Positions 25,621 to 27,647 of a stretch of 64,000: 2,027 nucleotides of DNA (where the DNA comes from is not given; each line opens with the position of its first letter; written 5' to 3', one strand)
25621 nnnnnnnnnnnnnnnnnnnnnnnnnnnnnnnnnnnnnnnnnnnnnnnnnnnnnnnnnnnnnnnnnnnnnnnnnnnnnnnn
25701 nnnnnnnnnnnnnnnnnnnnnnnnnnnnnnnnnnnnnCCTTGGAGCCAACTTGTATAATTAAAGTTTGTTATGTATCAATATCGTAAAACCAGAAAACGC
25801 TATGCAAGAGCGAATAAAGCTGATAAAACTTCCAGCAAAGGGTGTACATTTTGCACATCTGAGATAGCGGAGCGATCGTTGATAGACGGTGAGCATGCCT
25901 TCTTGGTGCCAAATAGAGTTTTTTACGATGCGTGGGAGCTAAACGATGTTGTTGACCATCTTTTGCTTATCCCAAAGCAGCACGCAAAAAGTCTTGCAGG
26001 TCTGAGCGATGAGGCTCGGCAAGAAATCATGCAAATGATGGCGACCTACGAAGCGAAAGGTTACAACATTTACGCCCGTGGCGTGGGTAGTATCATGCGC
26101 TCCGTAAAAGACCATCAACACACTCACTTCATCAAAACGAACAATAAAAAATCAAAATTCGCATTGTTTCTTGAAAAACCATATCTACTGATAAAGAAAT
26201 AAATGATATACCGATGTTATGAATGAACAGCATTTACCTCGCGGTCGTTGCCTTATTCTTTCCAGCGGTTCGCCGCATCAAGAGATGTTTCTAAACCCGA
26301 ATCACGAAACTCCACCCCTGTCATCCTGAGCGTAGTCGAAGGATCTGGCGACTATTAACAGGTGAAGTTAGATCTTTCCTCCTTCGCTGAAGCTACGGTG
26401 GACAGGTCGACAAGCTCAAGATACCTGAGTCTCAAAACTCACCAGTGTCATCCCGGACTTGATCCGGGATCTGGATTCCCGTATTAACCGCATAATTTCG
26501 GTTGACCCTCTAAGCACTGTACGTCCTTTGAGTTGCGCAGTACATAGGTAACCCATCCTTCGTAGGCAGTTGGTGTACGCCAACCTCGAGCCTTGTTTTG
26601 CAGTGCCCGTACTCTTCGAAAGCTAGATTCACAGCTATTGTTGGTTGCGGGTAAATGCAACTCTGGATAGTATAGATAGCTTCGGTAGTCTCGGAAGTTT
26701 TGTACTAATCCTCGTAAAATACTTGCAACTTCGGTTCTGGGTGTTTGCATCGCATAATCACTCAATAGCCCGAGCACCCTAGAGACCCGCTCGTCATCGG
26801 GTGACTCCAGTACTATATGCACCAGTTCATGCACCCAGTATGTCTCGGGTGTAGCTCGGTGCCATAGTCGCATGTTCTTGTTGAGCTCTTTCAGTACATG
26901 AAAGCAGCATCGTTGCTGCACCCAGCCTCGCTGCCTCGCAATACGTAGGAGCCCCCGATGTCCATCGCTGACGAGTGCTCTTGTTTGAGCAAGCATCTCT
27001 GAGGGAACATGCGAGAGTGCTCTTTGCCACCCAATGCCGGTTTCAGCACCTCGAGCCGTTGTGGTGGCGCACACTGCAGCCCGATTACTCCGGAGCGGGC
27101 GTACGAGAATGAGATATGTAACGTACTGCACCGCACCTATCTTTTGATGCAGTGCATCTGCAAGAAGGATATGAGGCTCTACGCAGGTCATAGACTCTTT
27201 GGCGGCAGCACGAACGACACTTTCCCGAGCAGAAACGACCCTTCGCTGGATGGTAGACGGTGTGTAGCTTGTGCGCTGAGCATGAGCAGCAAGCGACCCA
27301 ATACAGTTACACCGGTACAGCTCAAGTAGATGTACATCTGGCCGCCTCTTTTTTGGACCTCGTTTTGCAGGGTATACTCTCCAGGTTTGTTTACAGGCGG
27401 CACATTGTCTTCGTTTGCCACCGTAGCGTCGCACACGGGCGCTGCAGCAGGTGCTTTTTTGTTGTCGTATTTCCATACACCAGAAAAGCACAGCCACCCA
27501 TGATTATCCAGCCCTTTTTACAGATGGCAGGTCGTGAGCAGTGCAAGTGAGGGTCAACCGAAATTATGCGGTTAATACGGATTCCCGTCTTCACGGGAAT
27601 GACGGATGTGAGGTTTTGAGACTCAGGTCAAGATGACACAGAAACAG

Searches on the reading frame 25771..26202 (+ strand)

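Call 38: search_protein_families(library=pfam, proteins=[window:25771-26202:+], max_evalue=0.001)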
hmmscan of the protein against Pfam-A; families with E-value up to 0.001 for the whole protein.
window:25771-26202:+ (143 aa): 1 family
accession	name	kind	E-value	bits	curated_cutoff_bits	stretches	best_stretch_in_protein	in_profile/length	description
PF04677.20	CwfJ_C_1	-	0.00018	21.8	21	1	15-99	4-83/122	Protein similar to CwfJ C-terminus 1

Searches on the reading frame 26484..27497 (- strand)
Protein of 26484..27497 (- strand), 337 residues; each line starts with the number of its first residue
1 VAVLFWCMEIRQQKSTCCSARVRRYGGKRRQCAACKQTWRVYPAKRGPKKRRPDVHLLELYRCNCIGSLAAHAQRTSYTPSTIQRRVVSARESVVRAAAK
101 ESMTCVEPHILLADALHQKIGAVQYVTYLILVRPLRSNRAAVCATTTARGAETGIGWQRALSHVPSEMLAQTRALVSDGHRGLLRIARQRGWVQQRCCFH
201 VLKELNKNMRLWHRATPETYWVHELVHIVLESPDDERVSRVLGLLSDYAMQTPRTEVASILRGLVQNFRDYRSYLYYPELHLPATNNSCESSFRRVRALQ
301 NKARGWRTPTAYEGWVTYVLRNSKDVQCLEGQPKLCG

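Call 38: search_protein_families(library=pfam, proteins=[window:26484-27497:-], max_evalue=0.001)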
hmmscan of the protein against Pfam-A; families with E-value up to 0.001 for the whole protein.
window:26484-27497:- (337 aa): 1 family
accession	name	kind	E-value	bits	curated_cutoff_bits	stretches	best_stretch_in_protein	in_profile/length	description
PF00872.24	Transposase_mut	-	2.3e-05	23.9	21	1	149-323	203-372/379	Transposase, Mutator family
